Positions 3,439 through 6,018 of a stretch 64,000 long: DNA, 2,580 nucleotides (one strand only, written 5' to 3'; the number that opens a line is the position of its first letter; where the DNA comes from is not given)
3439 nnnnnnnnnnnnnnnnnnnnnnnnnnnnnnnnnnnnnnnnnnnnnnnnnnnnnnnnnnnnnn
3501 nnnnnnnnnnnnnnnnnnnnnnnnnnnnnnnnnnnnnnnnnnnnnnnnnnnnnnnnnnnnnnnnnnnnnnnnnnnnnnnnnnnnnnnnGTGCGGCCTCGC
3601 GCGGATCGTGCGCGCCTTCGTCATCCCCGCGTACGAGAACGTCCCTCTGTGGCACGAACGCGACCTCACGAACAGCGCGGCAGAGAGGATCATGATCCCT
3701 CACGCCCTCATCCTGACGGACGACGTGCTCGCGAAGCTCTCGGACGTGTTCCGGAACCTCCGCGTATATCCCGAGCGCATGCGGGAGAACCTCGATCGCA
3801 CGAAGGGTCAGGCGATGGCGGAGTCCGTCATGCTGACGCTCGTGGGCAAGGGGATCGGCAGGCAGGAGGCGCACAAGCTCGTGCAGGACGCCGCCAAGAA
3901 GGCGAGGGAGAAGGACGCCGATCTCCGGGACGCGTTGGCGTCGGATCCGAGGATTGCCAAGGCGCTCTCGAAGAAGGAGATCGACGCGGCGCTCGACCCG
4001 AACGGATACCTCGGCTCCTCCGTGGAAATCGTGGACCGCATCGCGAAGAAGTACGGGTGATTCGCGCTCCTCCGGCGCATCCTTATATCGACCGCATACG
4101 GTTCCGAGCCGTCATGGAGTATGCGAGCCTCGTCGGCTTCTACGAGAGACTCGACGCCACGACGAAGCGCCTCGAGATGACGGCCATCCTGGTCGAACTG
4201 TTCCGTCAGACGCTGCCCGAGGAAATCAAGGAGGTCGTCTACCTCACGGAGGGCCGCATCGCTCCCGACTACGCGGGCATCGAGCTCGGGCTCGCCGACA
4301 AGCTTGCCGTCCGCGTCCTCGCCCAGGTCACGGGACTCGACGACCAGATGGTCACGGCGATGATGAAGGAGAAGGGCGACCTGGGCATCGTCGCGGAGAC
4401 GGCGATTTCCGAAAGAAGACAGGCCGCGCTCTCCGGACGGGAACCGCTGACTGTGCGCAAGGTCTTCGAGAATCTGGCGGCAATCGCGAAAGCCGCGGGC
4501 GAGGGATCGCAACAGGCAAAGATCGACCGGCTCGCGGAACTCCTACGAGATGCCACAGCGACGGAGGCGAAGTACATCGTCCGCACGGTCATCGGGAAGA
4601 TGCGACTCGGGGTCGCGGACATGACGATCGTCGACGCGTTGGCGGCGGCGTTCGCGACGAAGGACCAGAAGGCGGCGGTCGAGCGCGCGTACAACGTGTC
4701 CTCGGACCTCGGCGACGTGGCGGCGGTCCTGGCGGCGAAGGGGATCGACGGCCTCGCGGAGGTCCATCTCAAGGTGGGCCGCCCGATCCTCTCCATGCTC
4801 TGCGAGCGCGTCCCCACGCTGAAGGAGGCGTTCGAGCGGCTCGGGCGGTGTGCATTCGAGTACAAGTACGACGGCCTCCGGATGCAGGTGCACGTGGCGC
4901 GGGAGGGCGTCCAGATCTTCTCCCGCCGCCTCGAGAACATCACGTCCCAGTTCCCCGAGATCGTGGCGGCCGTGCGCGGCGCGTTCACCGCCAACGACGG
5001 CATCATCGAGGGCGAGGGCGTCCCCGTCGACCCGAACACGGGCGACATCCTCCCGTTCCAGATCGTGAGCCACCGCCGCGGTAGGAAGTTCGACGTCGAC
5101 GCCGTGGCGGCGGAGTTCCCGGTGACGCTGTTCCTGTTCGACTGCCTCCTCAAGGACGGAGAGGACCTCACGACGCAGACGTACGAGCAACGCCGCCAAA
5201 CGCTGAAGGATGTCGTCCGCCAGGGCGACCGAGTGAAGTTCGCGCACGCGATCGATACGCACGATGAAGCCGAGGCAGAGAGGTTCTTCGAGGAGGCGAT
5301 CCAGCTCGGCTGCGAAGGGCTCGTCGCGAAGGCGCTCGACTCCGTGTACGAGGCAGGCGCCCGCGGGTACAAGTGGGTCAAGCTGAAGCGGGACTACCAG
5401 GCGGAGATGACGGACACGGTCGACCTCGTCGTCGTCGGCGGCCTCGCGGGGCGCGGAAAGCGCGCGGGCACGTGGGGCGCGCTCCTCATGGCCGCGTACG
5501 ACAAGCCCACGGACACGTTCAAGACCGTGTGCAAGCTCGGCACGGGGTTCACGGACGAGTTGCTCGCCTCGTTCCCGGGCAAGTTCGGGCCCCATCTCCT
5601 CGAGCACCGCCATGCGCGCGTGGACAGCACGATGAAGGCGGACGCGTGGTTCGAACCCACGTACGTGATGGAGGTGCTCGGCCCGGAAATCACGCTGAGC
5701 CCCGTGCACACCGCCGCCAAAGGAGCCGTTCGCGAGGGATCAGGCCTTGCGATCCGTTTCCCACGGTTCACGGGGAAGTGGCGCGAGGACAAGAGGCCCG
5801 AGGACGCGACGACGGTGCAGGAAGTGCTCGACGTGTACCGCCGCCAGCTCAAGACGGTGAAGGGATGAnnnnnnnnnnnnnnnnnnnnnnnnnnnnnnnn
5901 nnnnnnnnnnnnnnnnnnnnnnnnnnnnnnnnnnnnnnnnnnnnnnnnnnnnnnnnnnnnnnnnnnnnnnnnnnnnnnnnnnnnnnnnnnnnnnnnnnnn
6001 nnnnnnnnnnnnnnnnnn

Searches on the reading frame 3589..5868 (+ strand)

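Call 75: search_protein_families(library=pfam, proteins=[window:3589-5868:+], max_evalue=0.0001)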
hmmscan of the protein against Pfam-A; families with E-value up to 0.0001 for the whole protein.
window:3589-5868:+ (759 aa): 4 families
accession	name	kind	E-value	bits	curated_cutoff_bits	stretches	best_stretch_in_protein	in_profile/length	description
PF01068.26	DNA_ligase_A_M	-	4e-58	196.9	26.2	1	403-600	2-204/204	ATP dependent DNA ligase domain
PF04675.19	DNA_ligase_A_N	-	1.8e-47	162.2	24.6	1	178-352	2-174/174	DNA ligase N terminus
PF04679.21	DNA_ligase_A_C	-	1.3e-16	61.2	27.5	1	625-735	1-94/94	ATP dependent DNA ligase C terminal region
PF09414.15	RNA_ligase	-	5e-05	23.9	27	1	423-598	5-169/171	RNA ligase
